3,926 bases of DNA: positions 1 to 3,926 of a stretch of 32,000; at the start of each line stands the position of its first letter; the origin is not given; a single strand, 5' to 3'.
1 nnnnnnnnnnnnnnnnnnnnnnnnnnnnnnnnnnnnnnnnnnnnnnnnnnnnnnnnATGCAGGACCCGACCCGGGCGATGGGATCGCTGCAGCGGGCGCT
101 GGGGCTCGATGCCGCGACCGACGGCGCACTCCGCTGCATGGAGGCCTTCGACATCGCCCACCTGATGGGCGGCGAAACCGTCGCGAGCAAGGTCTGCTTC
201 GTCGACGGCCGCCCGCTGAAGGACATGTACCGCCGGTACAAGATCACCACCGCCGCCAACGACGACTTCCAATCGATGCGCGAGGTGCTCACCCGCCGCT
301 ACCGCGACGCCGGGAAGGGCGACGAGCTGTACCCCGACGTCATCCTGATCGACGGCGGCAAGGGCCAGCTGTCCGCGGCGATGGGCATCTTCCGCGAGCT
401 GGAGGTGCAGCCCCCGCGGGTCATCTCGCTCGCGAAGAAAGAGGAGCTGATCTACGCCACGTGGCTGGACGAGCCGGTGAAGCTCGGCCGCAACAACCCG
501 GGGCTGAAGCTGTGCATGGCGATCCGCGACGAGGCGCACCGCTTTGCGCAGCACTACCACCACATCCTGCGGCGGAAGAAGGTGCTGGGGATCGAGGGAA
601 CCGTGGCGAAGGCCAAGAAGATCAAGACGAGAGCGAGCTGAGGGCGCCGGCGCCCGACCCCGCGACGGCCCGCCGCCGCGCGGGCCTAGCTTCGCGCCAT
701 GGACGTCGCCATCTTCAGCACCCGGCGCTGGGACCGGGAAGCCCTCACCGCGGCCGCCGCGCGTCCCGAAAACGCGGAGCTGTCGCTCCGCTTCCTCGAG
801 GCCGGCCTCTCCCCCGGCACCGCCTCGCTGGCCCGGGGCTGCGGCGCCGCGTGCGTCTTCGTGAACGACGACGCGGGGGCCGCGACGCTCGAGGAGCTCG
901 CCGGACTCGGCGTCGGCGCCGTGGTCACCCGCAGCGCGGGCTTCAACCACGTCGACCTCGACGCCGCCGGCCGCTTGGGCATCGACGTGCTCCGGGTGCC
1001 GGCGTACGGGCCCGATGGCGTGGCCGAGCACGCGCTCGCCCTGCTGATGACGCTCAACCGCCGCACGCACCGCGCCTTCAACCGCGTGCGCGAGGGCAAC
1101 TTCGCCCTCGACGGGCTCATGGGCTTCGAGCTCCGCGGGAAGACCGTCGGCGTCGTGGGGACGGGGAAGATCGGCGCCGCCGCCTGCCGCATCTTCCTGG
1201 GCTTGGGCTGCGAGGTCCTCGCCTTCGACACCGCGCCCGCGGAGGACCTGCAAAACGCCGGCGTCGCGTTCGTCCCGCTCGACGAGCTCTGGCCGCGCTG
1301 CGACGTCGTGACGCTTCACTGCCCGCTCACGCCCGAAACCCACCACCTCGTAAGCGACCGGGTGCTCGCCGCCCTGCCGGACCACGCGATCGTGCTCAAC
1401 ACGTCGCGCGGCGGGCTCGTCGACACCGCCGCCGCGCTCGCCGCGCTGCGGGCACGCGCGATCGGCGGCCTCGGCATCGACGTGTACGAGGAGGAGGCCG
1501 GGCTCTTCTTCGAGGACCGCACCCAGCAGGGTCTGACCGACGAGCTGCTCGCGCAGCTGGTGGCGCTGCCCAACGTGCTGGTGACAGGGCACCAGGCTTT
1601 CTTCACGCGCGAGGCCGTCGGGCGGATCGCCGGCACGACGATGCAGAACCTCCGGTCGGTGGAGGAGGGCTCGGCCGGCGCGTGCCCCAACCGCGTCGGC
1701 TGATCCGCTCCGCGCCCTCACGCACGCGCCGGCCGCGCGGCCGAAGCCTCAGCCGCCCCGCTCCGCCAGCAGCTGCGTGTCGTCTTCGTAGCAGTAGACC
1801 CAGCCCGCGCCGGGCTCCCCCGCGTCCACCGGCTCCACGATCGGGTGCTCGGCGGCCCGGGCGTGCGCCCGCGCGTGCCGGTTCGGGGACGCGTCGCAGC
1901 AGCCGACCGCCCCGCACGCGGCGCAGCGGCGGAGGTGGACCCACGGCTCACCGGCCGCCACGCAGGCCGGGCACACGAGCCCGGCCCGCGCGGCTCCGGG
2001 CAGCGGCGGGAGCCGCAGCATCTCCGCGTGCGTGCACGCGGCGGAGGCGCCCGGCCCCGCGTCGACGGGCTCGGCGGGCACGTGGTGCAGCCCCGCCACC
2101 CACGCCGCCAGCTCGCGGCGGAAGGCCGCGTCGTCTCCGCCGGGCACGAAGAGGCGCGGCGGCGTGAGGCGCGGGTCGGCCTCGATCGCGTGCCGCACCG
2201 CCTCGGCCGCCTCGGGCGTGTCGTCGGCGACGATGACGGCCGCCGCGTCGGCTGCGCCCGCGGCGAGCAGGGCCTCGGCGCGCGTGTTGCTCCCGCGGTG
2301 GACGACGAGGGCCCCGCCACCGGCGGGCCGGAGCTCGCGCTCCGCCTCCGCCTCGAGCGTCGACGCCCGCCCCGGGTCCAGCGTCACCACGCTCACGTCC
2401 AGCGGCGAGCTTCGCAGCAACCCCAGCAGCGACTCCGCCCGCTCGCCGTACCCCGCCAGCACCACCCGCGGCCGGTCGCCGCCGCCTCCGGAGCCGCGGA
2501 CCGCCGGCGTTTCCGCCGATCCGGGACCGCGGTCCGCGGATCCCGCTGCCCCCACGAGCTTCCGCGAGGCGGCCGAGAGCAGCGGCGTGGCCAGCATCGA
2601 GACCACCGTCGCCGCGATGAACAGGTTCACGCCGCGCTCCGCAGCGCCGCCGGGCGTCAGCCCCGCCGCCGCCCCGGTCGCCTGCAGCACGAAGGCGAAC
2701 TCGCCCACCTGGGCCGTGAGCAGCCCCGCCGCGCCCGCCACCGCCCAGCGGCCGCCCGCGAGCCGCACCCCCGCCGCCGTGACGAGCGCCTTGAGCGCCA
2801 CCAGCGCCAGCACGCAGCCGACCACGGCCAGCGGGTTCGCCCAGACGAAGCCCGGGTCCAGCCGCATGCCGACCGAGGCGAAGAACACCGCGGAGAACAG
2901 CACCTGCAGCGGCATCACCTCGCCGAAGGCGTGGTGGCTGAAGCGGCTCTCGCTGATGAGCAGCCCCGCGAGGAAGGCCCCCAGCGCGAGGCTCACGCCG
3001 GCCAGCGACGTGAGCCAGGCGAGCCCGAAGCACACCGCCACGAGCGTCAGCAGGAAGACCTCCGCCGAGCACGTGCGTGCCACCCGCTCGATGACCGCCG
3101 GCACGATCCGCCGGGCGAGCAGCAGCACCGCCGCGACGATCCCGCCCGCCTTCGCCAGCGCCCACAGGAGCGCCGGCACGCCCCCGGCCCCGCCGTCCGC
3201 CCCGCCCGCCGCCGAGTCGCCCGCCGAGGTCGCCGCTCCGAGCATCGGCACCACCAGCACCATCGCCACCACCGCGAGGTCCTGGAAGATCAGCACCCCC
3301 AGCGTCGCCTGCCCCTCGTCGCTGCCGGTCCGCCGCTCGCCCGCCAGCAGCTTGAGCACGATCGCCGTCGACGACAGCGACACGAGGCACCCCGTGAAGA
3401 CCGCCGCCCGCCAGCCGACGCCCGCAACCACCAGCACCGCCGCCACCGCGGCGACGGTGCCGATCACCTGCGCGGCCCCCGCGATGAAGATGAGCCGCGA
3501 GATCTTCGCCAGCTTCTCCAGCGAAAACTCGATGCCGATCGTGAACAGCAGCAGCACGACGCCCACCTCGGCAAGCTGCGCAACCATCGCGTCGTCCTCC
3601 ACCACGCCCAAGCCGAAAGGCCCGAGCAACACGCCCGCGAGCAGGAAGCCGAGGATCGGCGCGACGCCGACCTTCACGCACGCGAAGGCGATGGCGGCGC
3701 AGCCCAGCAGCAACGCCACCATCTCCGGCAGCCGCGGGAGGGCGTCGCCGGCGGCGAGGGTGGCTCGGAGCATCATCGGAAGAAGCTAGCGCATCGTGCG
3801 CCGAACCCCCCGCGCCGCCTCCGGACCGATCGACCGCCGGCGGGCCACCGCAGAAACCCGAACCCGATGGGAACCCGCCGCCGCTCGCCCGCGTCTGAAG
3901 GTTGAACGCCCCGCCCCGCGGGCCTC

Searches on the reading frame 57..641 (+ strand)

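Call 45: search_protein_families(library=pfam, proteins=[window:57-641:+], max_evalue=0.001)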
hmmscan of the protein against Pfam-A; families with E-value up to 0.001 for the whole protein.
window:57-641:+ (194 aa): 1 family
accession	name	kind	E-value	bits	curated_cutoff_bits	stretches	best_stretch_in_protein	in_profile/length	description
PF08459.17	UvrC_RNaseH_dom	-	4.6e-46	157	22.3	1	24-164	9-158/159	UvrC RNAse H endonuclease domain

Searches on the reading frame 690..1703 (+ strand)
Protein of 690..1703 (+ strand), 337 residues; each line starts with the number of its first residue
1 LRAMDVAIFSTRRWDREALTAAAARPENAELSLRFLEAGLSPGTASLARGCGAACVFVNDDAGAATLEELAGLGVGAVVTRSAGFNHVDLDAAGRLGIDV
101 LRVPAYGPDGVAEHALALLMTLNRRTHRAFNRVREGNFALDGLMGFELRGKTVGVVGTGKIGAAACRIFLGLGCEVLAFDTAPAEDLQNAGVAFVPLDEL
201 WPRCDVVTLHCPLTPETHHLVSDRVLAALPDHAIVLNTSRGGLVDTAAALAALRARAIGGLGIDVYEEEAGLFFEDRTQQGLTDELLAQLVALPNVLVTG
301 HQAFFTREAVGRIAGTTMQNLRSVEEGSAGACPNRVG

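Call 9: search_protein_families(library=pfam, proteins=[window:690-1703:+])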
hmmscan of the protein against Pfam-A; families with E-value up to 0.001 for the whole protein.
window:690-1703:+ (337 aa): 3 families
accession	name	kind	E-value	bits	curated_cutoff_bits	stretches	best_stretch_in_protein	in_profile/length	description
PF02826.25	2-Hacid_dh_C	-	1.1e-48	165.4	25.1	1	116-303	1-178/178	D-isomer specific 2-hydroxyacid dehydrogenase, NAD binding domain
PF00389.36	2-Hacid_dh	-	5.1e-23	81.7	24.6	1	32-336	21-133/134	D-isomer specific 2-hydroxyacid dehydrogenase, catalytic domain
PF03446.21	NAD_binding_2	-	0.00095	19.6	21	0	152-262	1-116/161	NAD binding domain of 6-phosphogluconate dehydrogenase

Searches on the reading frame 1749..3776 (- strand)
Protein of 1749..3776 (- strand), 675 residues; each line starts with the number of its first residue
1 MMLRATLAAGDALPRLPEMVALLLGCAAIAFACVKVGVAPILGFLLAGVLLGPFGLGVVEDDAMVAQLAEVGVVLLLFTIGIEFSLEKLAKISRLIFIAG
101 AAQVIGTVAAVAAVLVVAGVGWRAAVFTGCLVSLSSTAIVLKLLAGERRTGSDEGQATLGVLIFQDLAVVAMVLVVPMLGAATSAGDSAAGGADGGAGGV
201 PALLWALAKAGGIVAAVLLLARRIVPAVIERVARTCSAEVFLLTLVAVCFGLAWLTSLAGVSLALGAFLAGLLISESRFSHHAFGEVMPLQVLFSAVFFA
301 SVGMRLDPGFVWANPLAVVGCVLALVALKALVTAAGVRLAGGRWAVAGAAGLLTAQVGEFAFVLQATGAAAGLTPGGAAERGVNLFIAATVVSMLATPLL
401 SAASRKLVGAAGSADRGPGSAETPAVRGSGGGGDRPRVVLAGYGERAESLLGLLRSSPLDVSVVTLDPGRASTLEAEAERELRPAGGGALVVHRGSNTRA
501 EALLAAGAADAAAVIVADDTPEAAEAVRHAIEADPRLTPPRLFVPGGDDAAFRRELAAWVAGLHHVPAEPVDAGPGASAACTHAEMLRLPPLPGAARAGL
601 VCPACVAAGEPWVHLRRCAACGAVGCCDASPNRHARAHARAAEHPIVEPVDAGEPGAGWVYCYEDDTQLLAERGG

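Call 9: search_protein_families(library=pfam, proteins=[window:1749-3776:-])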
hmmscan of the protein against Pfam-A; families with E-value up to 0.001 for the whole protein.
window:1749-3776:- (675 aa): 3 families
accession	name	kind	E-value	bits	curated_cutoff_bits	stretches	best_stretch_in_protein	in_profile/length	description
PF00999.27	Na_H_Exchanger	-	5.4e-46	157.6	26.2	1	26-400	9-373/375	Sodium/hydrogen exchanger, transmembrane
PF02148.25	zf-UBP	-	2.6e-10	40.8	22.7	1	602-669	1-58/63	Zn-finger in ubiquitin-hydrolases and other protein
PF02254.24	TrkA_N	-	0.00011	22.9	23.8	1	438-528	1-81/116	TrkA-N domain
